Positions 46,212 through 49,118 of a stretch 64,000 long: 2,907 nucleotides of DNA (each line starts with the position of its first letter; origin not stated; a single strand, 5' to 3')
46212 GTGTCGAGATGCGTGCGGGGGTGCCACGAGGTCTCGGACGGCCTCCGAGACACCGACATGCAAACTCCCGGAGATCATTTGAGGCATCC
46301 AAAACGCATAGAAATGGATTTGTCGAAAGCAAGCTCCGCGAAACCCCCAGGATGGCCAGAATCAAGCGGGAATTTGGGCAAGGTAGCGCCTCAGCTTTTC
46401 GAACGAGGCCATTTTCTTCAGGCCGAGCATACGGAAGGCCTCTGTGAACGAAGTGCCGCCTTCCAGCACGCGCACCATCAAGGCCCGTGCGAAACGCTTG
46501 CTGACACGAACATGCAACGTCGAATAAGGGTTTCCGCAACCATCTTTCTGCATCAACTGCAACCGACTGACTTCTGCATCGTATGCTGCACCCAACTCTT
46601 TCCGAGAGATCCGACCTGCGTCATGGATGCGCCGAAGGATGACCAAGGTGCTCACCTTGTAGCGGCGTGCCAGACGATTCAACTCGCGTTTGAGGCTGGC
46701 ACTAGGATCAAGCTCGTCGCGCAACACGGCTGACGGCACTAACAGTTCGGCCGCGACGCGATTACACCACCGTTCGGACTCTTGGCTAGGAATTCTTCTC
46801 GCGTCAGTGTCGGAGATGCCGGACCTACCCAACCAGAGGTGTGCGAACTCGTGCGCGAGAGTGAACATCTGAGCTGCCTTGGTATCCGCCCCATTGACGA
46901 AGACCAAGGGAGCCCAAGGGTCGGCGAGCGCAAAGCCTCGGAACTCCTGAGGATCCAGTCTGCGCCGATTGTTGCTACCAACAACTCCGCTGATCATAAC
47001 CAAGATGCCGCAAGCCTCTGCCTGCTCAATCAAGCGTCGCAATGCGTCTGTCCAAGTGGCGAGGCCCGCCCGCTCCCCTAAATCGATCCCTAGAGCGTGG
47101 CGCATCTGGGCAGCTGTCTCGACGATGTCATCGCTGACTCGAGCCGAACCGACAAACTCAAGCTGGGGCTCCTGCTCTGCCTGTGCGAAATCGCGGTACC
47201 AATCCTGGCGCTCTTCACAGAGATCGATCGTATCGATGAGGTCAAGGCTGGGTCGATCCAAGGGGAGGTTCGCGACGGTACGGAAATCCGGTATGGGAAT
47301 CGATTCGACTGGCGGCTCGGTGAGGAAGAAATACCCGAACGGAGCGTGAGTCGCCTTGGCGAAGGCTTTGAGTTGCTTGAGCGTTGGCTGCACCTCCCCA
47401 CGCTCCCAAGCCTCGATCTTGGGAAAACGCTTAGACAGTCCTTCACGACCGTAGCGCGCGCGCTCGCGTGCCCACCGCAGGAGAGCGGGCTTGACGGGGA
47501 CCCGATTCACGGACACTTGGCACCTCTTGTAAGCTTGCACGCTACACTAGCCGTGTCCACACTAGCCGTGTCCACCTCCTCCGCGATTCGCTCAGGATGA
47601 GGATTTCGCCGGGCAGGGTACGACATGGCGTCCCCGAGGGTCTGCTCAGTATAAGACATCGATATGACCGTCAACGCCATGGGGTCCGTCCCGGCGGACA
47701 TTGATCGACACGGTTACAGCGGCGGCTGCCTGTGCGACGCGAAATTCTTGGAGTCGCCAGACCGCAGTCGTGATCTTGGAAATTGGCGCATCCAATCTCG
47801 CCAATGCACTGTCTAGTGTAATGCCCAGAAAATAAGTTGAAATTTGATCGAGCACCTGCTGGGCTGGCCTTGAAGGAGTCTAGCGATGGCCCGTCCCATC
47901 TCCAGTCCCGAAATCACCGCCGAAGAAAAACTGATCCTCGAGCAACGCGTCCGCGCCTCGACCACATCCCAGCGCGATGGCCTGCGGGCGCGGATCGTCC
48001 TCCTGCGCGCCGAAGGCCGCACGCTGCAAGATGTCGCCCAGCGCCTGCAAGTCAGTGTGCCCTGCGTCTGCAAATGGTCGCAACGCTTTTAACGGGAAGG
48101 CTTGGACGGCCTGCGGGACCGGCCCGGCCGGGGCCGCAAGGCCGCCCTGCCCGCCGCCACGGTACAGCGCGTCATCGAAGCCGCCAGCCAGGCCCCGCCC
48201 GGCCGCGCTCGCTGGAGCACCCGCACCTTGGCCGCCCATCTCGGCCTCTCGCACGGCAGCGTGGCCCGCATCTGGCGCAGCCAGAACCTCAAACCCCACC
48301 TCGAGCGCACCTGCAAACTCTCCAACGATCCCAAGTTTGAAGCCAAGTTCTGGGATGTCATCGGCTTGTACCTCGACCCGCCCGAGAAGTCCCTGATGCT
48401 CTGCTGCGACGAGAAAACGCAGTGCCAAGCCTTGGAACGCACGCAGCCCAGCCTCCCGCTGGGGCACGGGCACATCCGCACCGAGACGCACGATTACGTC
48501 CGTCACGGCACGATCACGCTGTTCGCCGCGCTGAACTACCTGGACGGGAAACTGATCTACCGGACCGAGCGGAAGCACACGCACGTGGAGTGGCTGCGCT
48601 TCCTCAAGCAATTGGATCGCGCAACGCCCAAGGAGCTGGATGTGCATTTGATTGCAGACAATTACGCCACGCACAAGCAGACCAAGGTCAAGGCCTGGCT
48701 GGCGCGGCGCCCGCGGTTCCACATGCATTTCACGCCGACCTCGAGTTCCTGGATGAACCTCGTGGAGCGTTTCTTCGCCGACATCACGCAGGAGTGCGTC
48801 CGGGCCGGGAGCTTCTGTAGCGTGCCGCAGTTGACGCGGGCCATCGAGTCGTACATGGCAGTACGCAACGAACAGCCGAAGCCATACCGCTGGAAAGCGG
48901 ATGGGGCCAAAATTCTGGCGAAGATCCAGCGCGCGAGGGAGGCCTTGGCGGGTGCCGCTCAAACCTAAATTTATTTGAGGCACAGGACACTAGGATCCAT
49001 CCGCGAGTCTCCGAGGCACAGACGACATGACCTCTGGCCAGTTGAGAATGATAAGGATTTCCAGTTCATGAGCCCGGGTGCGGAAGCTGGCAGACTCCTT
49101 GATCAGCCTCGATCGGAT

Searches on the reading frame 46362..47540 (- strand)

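Call 3: search_protein_families(library=pfam, proteins=[window:46362-47540:-], max_evalue=1)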
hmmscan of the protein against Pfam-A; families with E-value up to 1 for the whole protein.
window:46362-47540:- (392 aa): 6 families
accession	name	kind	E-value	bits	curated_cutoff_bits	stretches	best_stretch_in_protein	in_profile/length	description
PF06114.19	Peptidase_M78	-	1.5e-17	64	22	1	175-305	2-122/123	IrrE N-terminal-like domain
PF20573.4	DUF6782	-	0.0076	16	27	1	198-248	64-114/241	Putative metallopeptidase family (DUF6782)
PF09636.16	XkdW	-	0.054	13.7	24.6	1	40-63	28-51/57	XkdW protein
PF01381.28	HTH_3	-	0.063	13.8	23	1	44-70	28-54/55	Helix-turn-helix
PF13669.12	Glyoxalase_4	-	0.14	12.9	27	1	109-187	31-99/109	Glyoxalase/Bleomycin resistance protein/Dioxygenase superfamily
PF13560.12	HTH_31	-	0.3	11.8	27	1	19-66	4-56/64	Helix-turn-helix domain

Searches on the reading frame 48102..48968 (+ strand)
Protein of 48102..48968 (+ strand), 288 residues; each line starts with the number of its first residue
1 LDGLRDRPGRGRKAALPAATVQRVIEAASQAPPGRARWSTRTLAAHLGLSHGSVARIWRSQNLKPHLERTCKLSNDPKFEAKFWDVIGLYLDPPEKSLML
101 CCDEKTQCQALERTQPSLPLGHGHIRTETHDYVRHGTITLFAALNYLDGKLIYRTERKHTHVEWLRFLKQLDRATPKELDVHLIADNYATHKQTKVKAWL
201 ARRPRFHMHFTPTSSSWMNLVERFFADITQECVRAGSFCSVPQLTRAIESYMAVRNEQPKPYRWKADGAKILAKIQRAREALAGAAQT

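Call 39: search_protein_families(library=pfam, proteins=[window:48102-48968:+], max_evalue=0.01)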
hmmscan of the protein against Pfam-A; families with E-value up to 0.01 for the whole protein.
window:48102-48968:+ (288 aa): 2 families
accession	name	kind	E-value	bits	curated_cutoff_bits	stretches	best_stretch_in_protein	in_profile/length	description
PF13358.12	DDE_3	-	8.5e-18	65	28.6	1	100-244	3-145/146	DDE superfamily endonuclease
PF13565.12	HTH_32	-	1.7e-10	41.7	33.7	1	2-58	15-73/73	Homeodomain-like domain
